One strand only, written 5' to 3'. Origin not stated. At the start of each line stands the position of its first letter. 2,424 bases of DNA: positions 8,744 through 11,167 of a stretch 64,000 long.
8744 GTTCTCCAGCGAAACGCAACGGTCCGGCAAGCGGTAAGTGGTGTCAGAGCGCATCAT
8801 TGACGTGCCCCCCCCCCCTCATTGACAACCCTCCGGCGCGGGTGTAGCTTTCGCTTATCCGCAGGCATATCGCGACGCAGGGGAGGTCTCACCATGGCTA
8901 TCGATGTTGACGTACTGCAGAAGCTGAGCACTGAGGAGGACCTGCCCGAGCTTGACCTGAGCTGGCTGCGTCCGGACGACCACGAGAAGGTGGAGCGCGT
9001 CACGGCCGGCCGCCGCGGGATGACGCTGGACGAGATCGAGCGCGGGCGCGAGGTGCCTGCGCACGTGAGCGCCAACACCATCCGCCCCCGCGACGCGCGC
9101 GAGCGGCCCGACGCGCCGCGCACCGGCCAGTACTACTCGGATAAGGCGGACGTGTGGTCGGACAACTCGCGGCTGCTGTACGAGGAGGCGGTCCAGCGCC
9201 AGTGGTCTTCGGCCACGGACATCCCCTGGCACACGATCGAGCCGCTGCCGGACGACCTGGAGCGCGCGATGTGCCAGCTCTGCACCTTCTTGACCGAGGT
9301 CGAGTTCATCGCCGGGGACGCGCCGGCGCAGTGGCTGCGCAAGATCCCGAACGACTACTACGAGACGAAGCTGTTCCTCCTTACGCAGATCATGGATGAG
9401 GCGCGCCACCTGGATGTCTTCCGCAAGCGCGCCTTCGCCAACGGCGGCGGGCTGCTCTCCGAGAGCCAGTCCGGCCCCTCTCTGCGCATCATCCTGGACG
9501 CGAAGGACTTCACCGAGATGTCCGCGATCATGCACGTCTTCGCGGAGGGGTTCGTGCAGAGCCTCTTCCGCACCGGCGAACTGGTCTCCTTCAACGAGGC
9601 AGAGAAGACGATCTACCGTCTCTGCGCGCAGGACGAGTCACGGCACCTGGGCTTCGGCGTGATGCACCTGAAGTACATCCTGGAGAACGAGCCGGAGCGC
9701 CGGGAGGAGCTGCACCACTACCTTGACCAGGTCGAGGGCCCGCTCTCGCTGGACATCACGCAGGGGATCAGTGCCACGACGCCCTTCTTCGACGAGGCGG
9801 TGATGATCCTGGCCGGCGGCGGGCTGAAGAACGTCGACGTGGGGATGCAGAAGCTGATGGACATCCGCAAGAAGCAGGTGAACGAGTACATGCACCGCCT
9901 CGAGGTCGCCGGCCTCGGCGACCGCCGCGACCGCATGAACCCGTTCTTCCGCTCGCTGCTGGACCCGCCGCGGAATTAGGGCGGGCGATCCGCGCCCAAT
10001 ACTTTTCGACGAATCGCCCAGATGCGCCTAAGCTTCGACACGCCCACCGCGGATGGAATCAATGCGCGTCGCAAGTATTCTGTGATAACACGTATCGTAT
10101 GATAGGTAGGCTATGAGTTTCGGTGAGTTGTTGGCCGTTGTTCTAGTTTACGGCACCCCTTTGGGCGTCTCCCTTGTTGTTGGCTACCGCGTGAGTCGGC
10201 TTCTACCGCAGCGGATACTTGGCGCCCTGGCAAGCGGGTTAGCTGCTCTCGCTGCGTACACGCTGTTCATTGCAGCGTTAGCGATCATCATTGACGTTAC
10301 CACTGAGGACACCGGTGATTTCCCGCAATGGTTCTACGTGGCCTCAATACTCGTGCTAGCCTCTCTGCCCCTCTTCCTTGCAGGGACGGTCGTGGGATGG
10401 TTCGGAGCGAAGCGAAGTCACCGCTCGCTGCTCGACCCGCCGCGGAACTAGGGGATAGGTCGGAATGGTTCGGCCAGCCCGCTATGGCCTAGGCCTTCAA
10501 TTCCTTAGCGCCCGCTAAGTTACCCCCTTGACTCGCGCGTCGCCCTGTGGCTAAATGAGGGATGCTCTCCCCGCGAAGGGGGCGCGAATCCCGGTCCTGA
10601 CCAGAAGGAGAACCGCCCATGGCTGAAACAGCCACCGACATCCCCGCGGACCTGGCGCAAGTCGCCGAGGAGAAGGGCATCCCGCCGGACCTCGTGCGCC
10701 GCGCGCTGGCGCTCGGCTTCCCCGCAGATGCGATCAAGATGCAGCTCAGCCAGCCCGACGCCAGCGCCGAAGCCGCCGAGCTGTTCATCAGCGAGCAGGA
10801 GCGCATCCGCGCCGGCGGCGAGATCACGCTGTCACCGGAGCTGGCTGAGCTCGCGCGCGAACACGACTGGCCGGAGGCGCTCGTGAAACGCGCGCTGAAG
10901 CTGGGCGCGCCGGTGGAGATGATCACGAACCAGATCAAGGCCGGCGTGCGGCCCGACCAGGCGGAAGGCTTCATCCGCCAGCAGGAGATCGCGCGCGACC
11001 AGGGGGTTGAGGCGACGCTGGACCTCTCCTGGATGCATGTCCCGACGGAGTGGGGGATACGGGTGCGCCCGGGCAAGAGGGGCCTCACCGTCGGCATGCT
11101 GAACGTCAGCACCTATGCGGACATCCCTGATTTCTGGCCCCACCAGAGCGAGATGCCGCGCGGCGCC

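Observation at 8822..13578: Candidate two-subunit diiron oxygenase: ligand-complete alpha paralog plus ligand-less beta paralog with a novel N-terminal repeat domain, a small SCP2-like protein and an MBL hydrolase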

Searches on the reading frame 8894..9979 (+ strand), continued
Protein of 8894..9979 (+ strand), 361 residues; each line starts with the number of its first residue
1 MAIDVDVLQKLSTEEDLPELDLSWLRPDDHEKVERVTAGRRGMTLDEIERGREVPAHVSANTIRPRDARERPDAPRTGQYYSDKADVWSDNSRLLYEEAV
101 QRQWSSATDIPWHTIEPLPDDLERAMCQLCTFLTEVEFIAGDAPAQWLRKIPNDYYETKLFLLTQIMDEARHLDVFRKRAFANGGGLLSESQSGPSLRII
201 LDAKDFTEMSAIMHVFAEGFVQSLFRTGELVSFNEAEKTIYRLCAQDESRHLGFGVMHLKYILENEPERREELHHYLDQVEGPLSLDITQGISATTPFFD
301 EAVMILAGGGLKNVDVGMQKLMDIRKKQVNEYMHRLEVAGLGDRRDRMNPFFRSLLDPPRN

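Call 77: search_protein_families(library=pfam, proteins=[L085:8681-9178:+, L085:11048-11500:+, L085:7082-8674:+, L085:9191-10795:+, L002:7640-9340:-], max_evalue=0.1)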
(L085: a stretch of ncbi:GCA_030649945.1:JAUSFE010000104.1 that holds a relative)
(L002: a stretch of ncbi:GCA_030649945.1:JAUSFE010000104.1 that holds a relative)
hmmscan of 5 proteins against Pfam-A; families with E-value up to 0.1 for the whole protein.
L085:8681-9178:+ (165 aa): 1 family
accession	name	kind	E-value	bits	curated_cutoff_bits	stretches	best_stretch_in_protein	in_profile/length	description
PF02036.22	SCP2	-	0.0057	17.4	21.3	1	34-109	10-86/101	SCP-2 sterol transfer family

L085:11048-11500:+ (150 aa): 1 family
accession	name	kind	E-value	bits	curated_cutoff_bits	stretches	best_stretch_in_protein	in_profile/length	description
PF02036.22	SCP2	-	0.00019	22.1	21.3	1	48-119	29-94/101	SCP-2 sterol transfer family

L085:7082-8674:+ (530 aa): 10 families
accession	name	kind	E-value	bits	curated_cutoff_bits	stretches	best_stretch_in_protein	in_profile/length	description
PF01266.30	DAO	-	6.3e-09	36.3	27.9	2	7-41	1-35/353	FAD dependent oxidoreductase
PF01593.30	Amino_oxidase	-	1.5e-08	34.8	19.8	1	17-313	3-277/443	Flavin containing amine oxidoreductase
PF13450.12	NAD_binding_8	-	4e-07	30.7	21.9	1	10-63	1-52/68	NAD(P)-binding Rossmann-like domain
PF00890.30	FAD_binding_2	-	1.5e-05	24.8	20.4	1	7-42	1-36/414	FAD binding domain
PF01946.23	Thi4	-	0.00013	21.8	26.2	1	5-44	17-57/235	Thi4 family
PF01494.25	FAD_binding_3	-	0.011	15.5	22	1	6-39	2-35/349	FAD binding domain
PF07992.20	Pyr_redox_2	-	0.015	15.1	26.1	1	6-39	1-34/291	Pyridine nucleotide-disulphide oxidoreductase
PF03486.20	HI0933_like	-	0.026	14.4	50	0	7-41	2-36/244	HI0933-like protein Rossmann domain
PF01134.28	GIDA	-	0.032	13.7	22.1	0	7-42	1-36/391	Glucose inhibited division protein A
PF00996.24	GDI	-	0.084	11.8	23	0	246-287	242-283/436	GDP dissociation inhibitor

L085:9191-10795:+ (534 aa): 15 families
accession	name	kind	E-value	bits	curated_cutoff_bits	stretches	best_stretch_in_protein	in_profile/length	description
PF01266.30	DAO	-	1.8e-14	54.5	27.9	2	7-49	1-43/353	FAD dependent oxidoreductase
PF01593.30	Amino_oxidase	-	2.1e-12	47.5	19.8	2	231-294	196-256/443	Flavin containing amine oxidoreductase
PF13450.12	NAD_binding_8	-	4.7e-11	43.2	21.9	1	10-64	1-53/68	NAD(P)-binding Rossmann-like domain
PF00890.30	FAD_binding_2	-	4e-08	33.3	20.4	1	7-45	1-39/414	FAD binding domain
PF07992.20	Pyr_redox_2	-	3.5e-06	27.1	26.1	1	6-40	1-31/291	Pyridine nucleotide-disulphide oxidoreductase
PF01946.23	Thi4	-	3.6e-06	26.8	26.2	1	5-45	17-58/235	Thi4 family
PF12831.13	FAD_oxidored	-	2.7e-05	24.1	27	1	7-48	1-41/416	FAD dependent oxidoreductase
PF00070.33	Pyr_redox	-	0.00016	22.6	22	1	8-39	2-33/82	Pyridine nucleotide-disulphide oxidoreductase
PF13454.12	NAD_binding_9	-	0.00033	21.1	21.8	1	10-67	2-62/155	FAD-NAD(P)-binding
PF03486.20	HI0933_like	-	0.00033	20.6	50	1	7-39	2-34/244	HI0933-like protein Rossmann domain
PF01134.28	GIDA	-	0.00061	19.4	22.1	1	7-35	1-29/391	Glucose inhibited division protein A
PF01494.25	FAD_binding_3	-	0.0014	18.4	22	1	6-39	2-35/349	FAD binding domain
PF05834.18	Lycopene_cycl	-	0.0055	16.3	23.4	0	7-35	1-31/380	Lycopene cyclase protein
PF04820.20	Trp_halogenase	-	0.018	14.3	21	0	9-54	3-50/458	Tryptophan halogenase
PF21799.2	MurD-like_N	-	0.035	14.8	27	1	8-55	3-49/88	Mur ligase MurD-like, N-terminal domain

L002:7640-9340:- (566 aa): 13 families
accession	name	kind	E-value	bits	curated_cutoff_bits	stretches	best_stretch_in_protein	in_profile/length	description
PF01593.30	Amino_oxidase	-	2.3e-15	57.2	19.8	1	30-306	1-260/443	Flavin containing amine oxidoreductase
PF13450.12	NAD_binding_8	-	2.3e-11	44.2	21.9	1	25-86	1-56/68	NAD(P)-binding Rossmann-like domain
PF01266.30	DAO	-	4.7e-11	43.2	27.9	2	22-60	1-40/353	FAD dependent oxidoreductase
PF00890.30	FAD_binding_2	-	9e-11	42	20.4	1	22-60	1-39/414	FAD binding domain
PF12831.13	FAD_oxidored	-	7.1e-06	26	27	1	22-59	1-38/416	FAD dependent oxidoreductase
PF07992.20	Pyr_redox_2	-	8.5e-06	25.8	26.1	1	22-58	2-34/291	Pyridine nucleotide-disulphide oxidoreductase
PF01946.23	Thi4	-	0.00016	21.5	26.2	1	21-59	18-57/235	Thi4 family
PF03486.20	HI0933_like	-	0.00031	20.7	50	1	22-53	2-33/244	HI0933-like protein Rossmann domain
PF01494.25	FAD_binding_3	-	0.00047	19.9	22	1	22-53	3-34/349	FAD binding domain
PF01134.28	GIDA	-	0.00061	19.4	22.1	1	22-52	1-31/391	Glucose inhibited division protein A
PF00732.25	GMC_oxred_N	-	0.0031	17.8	23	1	251-292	132-174/218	GMC oxidoreductase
PF06100.17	MCRA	-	0.016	14.6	23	1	22-63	3-48/495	MCRA family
PF00996.24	GDI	-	0.023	13.7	23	0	18-60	2-44/436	GDP dissociation inhibitor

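Call 80: find_encoding_contigs(protein=P0093, flank=6000, max_places=1)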
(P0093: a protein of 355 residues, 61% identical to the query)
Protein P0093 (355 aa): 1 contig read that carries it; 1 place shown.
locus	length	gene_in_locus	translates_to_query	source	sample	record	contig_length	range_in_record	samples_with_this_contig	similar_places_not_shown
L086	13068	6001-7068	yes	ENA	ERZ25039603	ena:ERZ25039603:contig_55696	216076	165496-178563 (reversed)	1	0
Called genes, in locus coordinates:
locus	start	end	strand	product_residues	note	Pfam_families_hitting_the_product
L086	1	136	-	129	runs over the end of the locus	-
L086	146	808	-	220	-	PF02613:Nitrate_red_del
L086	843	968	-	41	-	-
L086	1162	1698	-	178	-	PF13237:Fer4_10 (weak), PF13247:Fer4_11, PF12838:Fer4_7 (weak)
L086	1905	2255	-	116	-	-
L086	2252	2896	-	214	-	PF09459:EB_dh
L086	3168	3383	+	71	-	PF07311:Dodecin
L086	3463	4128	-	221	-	PF02613:Nitrate_red_del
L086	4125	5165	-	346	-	PF13187:Fer4_9 (faint), PF12797:Fer4_2 (faint), PF12837:Fer4_6 (faint), PF12838:Fer4_7 (weak), PF13237:Fer4_10 (weak), PF13247:Fer4_11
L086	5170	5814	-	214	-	PF09459:EB_dh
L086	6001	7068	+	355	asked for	-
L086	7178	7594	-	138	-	PF00072:Response_reg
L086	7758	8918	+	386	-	PF01022:HTH_5 (weak), PF07730:HisKA_3, PF13581:HATPase_c_2 (weak), PF02518:HATPase_c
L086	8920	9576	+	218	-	PF00072:Response_reg, PF08281:Sigma70_r4_2, PF00196:GerE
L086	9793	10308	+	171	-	PF03205:MobB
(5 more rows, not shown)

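Call 81: find_encoding_contigs(protein=P0100, flank=6000, max_places=1)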
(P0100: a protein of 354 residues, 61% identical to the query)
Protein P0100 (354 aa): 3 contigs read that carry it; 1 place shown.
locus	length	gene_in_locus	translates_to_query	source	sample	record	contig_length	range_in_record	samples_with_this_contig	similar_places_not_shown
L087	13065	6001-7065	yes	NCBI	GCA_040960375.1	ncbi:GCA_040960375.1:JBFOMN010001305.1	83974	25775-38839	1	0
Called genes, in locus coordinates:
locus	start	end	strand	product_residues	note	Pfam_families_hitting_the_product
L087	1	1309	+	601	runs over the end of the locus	PF25023:TEN_YD-shell, PF05593:RHS_repeat, PF25023:TEN_YD-shell, PF05593:RHS_repeat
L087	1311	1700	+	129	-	PF15586:Imm8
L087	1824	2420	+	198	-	PF25023:TEN_YD-shell, PF05593:RHS_repeat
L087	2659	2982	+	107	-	-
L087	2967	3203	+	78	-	PF10049:DUF2283 (weak)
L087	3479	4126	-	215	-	PF02613:Nitrate_red_del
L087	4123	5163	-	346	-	PF13187:Fer4_9 (faint), PF12797:Fer4_2 (faint), PF12837:Fer4_6 (faint), PF12838:Fer4_7 (weak), PF13237:Fer4_10 (weak), PF13247:Fer4_11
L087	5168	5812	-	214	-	PF09459:EB_dh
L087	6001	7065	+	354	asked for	-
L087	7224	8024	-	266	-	PF00188:CAP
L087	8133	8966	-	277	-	-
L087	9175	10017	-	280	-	PF00932:LTD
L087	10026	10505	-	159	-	-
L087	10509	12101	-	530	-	PF13517:FG-GAP_3 (faint), PF01839:FG-GAP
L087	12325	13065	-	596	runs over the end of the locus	-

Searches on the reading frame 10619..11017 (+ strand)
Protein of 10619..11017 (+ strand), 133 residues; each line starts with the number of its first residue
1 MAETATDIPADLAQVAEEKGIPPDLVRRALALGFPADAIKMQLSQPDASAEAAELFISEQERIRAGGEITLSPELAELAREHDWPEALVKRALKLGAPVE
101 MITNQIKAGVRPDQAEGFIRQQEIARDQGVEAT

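Call 45: search_solved_structures(query=A4, max_evalue=10, show_alignments=2)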
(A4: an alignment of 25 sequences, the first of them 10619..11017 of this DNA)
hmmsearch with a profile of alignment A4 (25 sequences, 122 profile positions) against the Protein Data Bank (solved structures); distinct sequences matched with E-value up to 10: 6.
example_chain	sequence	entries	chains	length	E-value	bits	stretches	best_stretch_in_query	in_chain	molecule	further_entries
2mr9_A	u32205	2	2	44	0.1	15.8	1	19-56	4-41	DNA damage-inducible protein 1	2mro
2bcc_B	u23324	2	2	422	0.33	14.2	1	11-68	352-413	UBIQUINOL CYTOCHROME C OXIDOREDUCTASE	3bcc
1bcc_B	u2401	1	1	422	0.33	14.2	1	11-68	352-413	UBIQUINOL CYTOCHROME C OXIDOREDUCTASE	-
1xea_A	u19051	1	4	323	0.34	14.1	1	9-48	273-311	Oxidoreductase, Gfo/Idh/MocA family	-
3o05_A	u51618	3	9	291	0.42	13.8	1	56-96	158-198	Pyridoxine biosynthesis protein SNZ1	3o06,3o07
3fem_A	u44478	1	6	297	0.48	13.7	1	56-96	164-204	Pyridoxine biosynthesis protein SNZ1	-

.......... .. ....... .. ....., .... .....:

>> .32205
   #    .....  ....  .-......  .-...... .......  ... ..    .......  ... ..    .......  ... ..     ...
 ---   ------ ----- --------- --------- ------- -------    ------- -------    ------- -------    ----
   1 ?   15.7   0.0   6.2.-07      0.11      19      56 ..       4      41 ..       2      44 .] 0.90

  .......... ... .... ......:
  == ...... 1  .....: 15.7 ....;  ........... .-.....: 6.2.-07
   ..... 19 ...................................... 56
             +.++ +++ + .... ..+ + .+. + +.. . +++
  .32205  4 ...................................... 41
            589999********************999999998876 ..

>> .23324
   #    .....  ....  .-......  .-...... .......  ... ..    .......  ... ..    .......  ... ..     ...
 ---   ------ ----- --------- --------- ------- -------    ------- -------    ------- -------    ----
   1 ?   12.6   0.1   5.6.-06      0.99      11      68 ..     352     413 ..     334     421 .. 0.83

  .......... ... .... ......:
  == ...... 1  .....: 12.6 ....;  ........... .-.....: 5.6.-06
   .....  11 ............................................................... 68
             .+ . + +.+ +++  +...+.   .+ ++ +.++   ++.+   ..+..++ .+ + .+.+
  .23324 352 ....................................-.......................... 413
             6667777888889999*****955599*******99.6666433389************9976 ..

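Call 46: search_protein_families(library=pfam, alignment_id=A4, max_evalue=1)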
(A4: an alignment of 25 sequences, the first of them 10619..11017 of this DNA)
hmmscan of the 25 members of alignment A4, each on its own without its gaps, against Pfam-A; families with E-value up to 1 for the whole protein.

A. member 1, window:10619-11017:+ (133 aa): 6 families
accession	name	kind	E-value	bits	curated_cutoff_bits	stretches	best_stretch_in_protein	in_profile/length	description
PF04539.22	Sigma70_r3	-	0.004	17.7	25.3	0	6-32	17-43/78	Sigma-70 region 3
PF22798.2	DUF5817_CT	-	0.0068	16.7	29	1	11-31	17-37/54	DUF5817, C-terminal domain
PF19466.4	DUF6003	-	0.031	14.5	35.4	0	4-40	89-125/140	Family of unknown function (DUF6003)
PF02771.21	Acyl-CoA_dh_N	-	0.057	14.2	22.9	0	8-68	19-79/113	Acyl-CoA dehydrogenase, N-terminal domain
PF18834.6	LPD22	-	0.095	13.4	28.6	0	8-43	16-45/97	Large polyvalent protein associated domain 22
PF20306.3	Sp-DndD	-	0.17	12.5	27.2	1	11-28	5-22/51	Small protein found in certain Dnd DNA modification systems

B. families by the number of members that match (of 25 scanned): 33 families (the first 25 are shown)
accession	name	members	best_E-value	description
PF20306.3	Sp-DndD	12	0.0034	Small protein found in certain Dnd DNA modification systems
PF08671.16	SinI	8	1.2e-09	Anti-repressor SinI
PF17904.7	KH_9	8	0.0011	FMRP KH0 domain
PF23577.1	LysM_RLK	8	0.0094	LysM domain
PF19466.4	DUF6003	7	0.016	Family of unknown function (DUF6003)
PF22798.2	DUF5817_CT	5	0.0007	DUF5817, C-terminal domain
PF03849.19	Tfb2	5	0.0051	Transcription factor Tfb2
PF01323.26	DSBA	5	0.0056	DSBA-like thioredoxin domain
PF19996.4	ivWA-helical_N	4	0.00071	N-terminal helical region fused to the FtsH ternary system vWA domain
PF20772.2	TACO1_YebC_N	4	0.0068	TACO1/YebC protein N-terminal domain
PF09278.17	MerR-DNA-bind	4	0.0095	MerR, DNA binding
PF11387.14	DUF2795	4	0.021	Protein of unknown function (DUF2795)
PF04539.22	Sigma70_r3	3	0.004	Sigma-70 region 3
PF02771.21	Acyl-CoA_dh_N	3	0.011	Acyl-CoA dehydrogenase, N-terminal domain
PF23397.1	DUF7104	2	0.0011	Domain of unknown function (DUF7104)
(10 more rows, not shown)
